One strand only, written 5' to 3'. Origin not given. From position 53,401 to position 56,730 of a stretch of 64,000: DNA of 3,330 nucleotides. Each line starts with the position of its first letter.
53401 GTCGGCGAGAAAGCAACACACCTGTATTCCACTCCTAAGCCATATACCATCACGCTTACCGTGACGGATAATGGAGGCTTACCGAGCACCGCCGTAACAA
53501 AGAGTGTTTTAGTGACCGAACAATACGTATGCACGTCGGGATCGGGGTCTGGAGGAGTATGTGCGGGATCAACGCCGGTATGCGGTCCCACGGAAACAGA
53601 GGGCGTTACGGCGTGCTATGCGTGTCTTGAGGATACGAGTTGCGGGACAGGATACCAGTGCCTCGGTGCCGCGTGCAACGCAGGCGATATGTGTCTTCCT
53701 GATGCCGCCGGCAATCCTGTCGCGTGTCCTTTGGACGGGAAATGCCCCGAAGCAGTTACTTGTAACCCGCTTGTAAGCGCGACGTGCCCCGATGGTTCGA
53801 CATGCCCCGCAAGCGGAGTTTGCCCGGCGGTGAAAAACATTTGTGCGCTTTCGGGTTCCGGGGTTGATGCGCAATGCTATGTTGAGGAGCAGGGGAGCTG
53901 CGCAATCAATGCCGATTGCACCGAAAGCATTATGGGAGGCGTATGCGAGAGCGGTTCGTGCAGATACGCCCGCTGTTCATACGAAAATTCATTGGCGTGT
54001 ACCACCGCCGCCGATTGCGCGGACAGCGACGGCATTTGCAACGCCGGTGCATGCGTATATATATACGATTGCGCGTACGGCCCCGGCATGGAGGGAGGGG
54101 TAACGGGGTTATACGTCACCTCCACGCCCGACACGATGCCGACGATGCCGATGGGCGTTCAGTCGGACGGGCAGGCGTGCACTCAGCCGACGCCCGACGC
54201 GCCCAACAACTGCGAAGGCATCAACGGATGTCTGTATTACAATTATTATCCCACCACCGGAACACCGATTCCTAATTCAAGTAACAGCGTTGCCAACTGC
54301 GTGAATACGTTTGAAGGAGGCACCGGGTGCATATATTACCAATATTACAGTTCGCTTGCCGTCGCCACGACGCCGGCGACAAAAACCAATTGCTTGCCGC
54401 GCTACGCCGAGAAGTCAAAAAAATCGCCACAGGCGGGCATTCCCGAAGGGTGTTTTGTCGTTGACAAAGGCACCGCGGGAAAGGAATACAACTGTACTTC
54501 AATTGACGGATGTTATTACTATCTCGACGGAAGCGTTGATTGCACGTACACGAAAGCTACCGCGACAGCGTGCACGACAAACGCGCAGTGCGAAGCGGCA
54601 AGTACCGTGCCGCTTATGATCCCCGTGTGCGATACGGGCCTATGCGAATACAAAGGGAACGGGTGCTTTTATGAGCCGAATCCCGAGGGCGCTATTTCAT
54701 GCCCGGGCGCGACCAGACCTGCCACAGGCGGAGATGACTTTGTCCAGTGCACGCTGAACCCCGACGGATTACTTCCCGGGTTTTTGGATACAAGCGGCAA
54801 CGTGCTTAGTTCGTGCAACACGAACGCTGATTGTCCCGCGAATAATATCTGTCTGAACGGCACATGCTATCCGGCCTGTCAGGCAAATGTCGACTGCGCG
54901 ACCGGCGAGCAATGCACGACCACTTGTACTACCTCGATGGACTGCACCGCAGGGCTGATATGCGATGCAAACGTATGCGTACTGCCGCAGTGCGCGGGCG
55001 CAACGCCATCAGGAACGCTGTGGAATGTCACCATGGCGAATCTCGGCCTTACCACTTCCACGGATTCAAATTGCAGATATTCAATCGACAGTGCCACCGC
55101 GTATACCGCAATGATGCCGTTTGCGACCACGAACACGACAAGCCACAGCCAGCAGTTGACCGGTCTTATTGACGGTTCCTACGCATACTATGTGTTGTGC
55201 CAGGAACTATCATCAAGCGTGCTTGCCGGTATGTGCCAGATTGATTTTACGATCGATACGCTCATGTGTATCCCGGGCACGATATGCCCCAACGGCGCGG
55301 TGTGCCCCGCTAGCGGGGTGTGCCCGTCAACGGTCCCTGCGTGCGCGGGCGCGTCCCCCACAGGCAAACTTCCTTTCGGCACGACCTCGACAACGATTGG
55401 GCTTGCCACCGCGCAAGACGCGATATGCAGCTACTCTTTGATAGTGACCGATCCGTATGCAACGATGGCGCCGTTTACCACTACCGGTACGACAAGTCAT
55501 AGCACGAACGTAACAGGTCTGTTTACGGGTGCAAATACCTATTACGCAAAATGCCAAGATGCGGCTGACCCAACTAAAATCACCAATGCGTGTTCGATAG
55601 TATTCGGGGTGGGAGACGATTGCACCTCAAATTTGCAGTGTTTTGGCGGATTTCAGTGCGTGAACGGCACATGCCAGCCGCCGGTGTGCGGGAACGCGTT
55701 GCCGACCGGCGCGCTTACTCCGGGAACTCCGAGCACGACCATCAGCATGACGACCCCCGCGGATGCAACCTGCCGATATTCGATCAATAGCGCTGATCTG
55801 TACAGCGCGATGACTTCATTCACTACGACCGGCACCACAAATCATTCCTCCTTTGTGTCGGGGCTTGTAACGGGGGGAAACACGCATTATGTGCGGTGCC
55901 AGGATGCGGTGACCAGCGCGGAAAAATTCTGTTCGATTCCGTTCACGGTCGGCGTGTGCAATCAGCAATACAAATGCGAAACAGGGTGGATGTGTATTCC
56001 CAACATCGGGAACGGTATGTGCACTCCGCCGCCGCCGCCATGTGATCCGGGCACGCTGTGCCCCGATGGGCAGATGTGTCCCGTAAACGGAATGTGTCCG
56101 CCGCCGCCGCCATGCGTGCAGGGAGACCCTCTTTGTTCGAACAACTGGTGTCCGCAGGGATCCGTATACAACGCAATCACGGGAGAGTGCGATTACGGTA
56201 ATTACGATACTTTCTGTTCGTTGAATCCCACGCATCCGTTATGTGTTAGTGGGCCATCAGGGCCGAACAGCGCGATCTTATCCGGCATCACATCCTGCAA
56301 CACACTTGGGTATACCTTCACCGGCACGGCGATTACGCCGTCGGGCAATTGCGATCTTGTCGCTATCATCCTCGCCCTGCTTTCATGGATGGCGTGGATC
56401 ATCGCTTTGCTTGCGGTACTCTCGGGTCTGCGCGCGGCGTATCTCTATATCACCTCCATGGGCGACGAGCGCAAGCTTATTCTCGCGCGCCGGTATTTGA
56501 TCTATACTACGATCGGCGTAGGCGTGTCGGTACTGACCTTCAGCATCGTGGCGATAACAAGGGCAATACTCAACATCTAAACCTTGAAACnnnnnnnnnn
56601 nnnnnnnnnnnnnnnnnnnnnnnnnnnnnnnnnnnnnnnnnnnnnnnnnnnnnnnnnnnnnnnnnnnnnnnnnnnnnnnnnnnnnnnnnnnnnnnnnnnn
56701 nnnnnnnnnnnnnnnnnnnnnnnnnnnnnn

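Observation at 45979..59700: Co-directional surface-protein locus: solute-binding protein, 896-aa FN3/PKD protein, 2209-aa giant protein and six small secreted paralogues, all sharing a VirB2/TrbC-like two-helix domain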

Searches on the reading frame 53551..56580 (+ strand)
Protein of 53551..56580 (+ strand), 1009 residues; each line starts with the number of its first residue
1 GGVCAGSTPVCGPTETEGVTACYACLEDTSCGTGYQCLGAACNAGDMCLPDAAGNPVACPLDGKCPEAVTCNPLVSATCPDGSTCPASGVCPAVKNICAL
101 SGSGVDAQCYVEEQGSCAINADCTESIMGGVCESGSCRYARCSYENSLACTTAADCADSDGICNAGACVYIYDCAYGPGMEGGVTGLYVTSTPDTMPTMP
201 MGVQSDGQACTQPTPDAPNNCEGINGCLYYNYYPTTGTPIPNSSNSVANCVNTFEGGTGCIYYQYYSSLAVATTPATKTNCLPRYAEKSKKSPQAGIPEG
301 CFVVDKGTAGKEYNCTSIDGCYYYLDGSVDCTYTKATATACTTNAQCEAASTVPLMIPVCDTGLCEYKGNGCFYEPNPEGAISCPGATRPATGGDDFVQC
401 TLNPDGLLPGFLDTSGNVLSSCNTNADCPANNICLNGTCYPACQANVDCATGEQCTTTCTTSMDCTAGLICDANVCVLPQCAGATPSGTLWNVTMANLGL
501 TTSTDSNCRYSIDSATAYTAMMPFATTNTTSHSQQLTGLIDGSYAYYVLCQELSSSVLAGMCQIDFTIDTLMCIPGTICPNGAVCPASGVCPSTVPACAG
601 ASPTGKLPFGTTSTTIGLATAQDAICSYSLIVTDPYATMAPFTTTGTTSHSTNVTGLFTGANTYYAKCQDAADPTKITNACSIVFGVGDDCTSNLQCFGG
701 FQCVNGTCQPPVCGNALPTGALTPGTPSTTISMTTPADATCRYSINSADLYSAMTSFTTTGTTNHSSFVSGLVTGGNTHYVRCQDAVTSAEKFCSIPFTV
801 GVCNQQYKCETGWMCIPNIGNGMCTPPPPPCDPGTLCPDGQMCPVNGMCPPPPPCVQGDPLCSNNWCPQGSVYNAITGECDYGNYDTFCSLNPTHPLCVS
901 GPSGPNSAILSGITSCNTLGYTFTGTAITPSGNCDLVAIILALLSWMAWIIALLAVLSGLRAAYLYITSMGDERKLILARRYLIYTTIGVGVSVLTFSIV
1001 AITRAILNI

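Call 39: find_related_loci(query=A2, collection=genome_contigs, flank=10000)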
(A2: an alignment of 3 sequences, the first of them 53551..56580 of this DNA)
Query A2 (1009 aa) in genome_contigs; peptide patterns used: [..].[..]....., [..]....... (x = any residue, [..] = any of these).
25 stretches matched a pattern; 5 encode a relative of the query (tblastn E <= 1e-3); 5 distinct loci.
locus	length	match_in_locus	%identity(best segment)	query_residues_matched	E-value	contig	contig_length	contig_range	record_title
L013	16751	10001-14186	75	1-1009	0e+0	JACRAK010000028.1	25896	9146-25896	MAG: Candidatus Azambacteria bacterium isolate NC_groundwater_1591_Pr3_B-0.1um_51_37 SR-2_scaffold_141_3373626, whole ge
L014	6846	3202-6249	74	1-1009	0e+0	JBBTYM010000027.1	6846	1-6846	MAG: Patescibacteria group bacterium isolate H41-bin131_1 H41_bin131_1_000000000027, whole genome shotgun sequence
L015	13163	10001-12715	65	74-1009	0e+0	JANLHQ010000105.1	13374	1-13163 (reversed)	MAG: Candidatus Azambacteria bacterium isolate P6-21 k99_434644, whole genome shotgun sequence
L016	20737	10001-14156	54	4-1009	0e+0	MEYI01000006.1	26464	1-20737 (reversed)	MAG: Candidatus Azambacteria bacterium RBG_16_47_10 RBG_16_scaffold_12488, whole genome shotgun sequence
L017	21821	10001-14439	33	179-1009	5e-103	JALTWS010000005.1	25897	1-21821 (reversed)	MAG: Candidatus Azambacteria bacterium isolate S141_metabat1_scaf2bin.007 S141_NODE_1290_length_25897_cov_10.269422, who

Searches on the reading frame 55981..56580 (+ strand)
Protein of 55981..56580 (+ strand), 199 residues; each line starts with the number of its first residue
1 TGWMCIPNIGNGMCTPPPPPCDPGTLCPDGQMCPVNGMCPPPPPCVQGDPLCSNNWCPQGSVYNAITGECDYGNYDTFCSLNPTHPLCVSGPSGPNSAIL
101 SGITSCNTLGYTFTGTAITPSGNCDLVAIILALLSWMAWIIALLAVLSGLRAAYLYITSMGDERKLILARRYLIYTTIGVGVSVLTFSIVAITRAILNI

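Call 22: find_homologous_proteins(query=window:55981-56580:+, max_evalue=0.001)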
Query window:55981-56580:+ (199 aa): 4 proteins with E <= 0.001 among 839 candidates.
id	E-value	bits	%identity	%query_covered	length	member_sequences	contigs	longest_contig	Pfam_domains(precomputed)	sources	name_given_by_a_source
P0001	4.9e-54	201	79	63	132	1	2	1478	-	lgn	-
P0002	2.7e-49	186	64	69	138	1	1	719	-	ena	-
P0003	9.0e-46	174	62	81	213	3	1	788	-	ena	-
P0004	4.1e-34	136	84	48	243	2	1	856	-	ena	-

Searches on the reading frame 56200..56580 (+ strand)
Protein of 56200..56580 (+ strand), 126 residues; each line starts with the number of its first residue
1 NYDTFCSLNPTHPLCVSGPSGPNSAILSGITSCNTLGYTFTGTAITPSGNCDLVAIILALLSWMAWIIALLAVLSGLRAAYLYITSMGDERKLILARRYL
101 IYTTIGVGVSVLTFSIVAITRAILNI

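Call 3: search_protein_families(library=pfam, proteins=[window:56200-56580:+], max_evalue=1)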
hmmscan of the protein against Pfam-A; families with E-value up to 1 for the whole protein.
window:56200-56580:+ (126 aa): 5 families
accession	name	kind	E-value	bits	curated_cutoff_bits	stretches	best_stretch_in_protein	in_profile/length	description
PF18895.5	T4SS_pilin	-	0.0011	19.4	26.6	1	53-113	5-64/71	Type IV secretion system pilin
PF00335.26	Tetraspanin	-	0.053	13.6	32.1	1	55-122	2-68/225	Tetraspanin family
PF11654.13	NCE101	-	0.11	12.7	24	1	70-91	10-31/45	Non-classical export protein 1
PF12537.13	GPHR_N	-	0.23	12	22.1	1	25-42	20-37/68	The Golgi pH Regulator (GPHR) Family N-terminal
PF06749.17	DUF1218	-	0.27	12.2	25.3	1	31-77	16-57/95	Protein of unknown function (DUF1218)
